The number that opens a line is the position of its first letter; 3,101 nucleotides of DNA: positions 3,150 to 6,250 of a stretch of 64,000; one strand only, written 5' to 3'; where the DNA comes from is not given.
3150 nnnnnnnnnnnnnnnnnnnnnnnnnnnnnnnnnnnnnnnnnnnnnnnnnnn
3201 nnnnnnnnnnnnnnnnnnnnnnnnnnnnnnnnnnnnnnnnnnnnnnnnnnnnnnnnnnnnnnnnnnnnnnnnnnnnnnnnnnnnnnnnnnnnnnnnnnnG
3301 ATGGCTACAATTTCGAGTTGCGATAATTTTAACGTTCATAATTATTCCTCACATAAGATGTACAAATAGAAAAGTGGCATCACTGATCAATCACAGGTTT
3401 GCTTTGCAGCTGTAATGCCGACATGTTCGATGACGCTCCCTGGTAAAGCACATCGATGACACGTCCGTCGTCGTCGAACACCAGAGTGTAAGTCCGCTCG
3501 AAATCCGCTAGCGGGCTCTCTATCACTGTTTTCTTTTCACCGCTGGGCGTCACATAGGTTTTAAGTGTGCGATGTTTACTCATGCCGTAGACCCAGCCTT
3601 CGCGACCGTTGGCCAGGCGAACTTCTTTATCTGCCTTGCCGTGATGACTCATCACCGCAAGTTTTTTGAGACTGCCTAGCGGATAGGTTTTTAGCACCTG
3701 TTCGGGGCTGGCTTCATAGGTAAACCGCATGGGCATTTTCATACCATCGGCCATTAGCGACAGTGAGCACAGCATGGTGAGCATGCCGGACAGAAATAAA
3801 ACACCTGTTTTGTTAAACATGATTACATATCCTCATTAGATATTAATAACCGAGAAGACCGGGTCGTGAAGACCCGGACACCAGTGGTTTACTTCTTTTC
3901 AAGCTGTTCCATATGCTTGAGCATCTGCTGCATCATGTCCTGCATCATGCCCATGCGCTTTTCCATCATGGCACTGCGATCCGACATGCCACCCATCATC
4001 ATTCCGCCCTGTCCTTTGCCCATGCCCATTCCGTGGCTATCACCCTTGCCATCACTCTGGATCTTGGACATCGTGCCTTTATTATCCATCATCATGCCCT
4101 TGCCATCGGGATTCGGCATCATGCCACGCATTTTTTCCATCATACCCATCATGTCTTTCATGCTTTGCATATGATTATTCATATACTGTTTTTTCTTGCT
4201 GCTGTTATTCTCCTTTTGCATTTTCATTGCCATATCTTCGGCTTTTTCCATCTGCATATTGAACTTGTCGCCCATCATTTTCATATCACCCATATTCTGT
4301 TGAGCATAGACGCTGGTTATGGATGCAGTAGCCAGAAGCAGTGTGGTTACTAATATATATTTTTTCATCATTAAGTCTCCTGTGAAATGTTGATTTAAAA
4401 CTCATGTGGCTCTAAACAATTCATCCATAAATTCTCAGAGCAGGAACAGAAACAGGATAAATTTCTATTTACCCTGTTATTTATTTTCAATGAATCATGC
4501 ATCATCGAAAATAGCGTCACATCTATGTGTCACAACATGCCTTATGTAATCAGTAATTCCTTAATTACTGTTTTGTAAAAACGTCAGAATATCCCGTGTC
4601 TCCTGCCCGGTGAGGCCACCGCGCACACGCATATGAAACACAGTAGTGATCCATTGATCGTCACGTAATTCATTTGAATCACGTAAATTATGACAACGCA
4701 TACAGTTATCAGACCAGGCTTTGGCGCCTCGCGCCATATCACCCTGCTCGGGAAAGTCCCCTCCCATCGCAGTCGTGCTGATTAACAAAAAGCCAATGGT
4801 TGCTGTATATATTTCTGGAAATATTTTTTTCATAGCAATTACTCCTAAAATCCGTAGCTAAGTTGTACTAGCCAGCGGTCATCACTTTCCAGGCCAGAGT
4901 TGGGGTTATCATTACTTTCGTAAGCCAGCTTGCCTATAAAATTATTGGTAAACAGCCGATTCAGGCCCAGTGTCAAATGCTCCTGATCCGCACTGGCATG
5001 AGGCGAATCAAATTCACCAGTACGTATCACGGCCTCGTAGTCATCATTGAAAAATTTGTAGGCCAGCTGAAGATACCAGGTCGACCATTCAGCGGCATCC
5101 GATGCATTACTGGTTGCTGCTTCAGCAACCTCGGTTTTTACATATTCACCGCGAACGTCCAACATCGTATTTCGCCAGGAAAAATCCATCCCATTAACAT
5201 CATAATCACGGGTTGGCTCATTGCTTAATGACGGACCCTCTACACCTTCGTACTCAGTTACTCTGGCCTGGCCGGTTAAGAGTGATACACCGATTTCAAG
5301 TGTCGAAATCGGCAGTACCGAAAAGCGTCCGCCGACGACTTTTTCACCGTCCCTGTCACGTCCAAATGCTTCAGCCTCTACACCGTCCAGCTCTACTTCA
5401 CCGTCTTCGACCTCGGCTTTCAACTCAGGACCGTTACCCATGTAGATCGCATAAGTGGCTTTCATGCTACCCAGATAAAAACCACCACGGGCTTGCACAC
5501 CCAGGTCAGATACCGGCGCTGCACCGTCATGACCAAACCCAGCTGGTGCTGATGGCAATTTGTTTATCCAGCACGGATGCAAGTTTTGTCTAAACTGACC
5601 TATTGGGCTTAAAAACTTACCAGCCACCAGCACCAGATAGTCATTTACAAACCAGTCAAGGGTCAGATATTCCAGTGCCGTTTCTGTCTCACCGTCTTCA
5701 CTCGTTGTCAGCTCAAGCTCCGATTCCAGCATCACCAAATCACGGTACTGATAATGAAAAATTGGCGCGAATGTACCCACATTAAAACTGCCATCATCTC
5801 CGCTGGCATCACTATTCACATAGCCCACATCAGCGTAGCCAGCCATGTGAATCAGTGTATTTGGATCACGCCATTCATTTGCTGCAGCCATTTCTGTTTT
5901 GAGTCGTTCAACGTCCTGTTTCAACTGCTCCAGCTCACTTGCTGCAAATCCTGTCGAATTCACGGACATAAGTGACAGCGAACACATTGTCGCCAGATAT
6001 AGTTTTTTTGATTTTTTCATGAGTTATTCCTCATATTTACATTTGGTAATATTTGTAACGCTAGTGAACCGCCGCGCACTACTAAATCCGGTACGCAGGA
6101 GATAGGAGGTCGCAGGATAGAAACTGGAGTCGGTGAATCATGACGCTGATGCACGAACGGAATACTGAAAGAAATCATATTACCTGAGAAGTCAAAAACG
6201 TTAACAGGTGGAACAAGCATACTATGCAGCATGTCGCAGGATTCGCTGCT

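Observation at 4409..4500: Paralogous ~90-bp intergenic element with a 33-bp near-palindromic core, present at 4409 and again at 32055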

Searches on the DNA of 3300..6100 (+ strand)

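Call 13: search_dna_similar(query=window:3300-6100:+, collection=plasmids, mode=distant, max_rows=15)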
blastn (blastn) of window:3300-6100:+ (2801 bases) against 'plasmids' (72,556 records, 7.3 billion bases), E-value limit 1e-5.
Records with a match: 3; places in all: 3; records where one place covers at least 80% of the query: 0.
Best place of each record, by identity: 80-90% 3.
By first word of the organism name: Ralstonia 3.
By predicted mobility (MOB-suite, as given by PLSDB): non-mobilizable 2; conjugative 1.
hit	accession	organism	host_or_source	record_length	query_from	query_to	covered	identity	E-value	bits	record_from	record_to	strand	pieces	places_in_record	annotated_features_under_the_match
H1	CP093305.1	Ralstonia insidiosa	-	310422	607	671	2%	83.1%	7e-8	69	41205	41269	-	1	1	hypothetical protein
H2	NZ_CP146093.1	Ralstonia sp. RRA.1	pure culture,Cupriavidus necator ...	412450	607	671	2%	83.1%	7e-8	69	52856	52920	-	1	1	hypothetical protein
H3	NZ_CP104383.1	Ralstonia pickettii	cell culture,aquaculture water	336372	607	671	2%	83.1%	7e-8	69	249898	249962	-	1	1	hypothetical protein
